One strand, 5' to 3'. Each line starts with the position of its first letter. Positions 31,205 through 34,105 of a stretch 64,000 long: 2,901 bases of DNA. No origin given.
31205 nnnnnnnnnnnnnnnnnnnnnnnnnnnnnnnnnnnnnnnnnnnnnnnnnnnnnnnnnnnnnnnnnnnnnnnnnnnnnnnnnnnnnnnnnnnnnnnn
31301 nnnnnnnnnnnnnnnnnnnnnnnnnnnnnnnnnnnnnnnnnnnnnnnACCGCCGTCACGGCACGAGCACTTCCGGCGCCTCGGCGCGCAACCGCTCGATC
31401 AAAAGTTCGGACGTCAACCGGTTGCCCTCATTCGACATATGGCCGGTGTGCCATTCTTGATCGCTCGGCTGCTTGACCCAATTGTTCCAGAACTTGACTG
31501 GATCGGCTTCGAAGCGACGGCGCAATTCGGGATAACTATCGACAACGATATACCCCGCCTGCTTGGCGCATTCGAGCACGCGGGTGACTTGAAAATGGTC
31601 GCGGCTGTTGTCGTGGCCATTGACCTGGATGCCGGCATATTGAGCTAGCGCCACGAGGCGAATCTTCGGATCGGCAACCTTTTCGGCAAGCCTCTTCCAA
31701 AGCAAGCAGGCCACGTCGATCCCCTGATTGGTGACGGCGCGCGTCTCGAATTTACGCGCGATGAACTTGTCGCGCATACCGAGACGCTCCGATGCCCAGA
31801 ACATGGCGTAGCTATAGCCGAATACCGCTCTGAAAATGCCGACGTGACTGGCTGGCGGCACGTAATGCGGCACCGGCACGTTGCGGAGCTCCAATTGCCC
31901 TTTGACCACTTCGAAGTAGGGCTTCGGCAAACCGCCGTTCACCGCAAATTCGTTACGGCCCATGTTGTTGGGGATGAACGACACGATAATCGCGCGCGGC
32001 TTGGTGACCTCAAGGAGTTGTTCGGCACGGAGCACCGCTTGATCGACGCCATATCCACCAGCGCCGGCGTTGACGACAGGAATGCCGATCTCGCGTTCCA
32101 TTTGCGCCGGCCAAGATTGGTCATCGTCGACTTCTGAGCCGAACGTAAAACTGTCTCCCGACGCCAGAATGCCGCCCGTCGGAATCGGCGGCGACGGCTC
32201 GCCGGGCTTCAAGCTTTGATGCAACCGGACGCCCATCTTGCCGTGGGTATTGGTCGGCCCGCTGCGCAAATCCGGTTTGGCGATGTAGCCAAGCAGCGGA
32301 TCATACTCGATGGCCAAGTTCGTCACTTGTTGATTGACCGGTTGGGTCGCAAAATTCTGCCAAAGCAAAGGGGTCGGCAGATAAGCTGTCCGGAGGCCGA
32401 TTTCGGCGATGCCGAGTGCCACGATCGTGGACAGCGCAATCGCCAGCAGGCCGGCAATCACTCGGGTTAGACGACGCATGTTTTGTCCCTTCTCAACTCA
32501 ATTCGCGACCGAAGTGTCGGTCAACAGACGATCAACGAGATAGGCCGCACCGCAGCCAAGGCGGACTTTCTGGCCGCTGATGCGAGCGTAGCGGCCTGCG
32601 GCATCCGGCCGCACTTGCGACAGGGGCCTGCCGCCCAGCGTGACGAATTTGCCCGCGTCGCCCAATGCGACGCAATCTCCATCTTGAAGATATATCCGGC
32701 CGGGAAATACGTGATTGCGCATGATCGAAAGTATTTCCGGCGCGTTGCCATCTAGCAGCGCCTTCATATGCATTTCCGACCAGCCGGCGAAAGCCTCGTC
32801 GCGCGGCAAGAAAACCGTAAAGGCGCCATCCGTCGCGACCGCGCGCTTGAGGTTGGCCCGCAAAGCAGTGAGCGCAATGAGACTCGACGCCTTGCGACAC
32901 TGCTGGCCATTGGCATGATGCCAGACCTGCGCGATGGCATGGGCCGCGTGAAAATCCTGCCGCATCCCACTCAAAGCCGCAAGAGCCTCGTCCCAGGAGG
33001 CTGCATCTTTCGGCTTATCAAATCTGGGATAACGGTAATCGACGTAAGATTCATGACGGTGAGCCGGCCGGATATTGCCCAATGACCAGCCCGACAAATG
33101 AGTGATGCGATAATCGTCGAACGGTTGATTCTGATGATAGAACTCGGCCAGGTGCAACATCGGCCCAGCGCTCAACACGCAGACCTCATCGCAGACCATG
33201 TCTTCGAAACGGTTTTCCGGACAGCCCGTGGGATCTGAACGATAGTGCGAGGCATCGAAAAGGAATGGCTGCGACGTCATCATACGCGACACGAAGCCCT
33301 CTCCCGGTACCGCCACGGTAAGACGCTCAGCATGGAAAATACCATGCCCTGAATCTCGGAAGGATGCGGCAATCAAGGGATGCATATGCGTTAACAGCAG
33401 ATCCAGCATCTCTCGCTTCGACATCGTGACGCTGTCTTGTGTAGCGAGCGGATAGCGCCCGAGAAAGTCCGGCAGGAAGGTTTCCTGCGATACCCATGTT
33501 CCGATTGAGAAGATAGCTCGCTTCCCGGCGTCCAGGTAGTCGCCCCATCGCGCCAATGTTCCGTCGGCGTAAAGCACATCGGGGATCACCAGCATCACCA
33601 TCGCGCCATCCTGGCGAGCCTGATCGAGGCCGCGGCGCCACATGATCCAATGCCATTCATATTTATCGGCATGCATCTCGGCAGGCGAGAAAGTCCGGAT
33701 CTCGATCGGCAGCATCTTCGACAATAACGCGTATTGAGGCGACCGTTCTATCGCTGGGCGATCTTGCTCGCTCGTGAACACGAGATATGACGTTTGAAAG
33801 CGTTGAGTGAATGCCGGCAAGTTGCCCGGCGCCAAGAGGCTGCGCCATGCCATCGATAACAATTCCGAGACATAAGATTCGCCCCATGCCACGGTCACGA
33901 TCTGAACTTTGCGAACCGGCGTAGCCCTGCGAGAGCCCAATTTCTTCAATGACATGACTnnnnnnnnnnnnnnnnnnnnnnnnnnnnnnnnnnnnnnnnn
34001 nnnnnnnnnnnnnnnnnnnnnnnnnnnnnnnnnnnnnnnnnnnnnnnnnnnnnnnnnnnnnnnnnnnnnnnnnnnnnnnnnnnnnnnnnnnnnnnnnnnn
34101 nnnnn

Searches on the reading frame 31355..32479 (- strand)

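Call 79: search_protein_families(library=pfam, proteins=[window:31355-32479:-], max_evalue=0.001)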
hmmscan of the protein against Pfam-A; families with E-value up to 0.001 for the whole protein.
window:31355-32479:- (374 aa): 1 family
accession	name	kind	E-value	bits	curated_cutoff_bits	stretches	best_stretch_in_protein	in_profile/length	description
PF13472.12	Lipase_GDSL_2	-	1.5e-06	29.3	32.9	1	108-177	3-79/178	GDSL-like Lipase/Acylhydrolase family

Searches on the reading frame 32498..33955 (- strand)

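Call 79: search_protein_families(library=pfam, proteins=[window:32498-33955:-], max_evalue=0.001)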
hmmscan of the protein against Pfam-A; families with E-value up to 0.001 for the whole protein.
window:32498-33955:- (485 aa): 1 family
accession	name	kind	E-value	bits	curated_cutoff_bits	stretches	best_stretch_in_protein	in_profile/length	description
PF02469.27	Fasciclin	-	8.7e-10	39.3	22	1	358-445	8-86/123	Fasciclin domain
